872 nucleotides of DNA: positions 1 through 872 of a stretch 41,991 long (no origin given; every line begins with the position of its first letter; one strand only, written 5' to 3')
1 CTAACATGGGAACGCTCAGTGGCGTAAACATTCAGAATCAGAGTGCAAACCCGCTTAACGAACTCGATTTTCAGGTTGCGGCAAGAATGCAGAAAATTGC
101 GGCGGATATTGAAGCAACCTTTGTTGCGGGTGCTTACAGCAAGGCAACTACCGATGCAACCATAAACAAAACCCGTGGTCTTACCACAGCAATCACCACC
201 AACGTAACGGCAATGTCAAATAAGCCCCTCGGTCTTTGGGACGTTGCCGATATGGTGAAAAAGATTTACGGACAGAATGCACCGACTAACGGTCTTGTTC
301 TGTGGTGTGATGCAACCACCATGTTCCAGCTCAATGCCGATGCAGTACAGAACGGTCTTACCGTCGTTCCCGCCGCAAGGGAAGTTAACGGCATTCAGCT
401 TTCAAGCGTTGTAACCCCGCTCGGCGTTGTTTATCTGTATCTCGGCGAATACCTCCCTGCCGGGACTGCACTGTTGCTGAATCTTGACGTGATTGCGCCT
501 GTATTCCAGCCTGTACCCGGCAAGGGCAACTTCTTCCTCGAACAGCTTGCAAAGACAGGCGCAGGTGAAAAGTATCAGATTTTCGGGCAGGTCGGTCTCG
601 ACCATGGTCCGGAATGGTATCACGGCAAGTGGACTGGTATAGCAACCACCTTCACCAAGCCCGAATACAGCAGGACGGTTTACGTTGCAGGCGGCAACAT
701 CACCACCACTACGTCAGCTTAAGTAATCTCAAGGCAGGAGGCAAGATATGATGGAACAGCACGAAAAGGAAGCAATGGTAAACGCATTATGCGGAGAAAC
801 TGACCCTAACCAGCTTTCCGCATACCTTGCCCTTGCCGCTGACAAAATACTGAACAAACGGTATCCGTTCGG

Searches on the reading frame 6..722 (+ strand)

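Call 18: search_protein_families(library=pfam, proteins=[window:6-722:+], max_evalue=0.01)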
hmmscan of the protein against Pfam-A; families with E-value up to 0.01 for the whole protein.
window:6-722:+ (238 aa): 1 family
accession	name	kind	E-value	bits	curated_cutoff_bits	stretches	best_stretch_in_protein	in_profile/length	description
PF17236.8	SU10_MCP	-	3.4e-35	122.4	24.1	1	5-212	90-291/292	SU10 major capsid protein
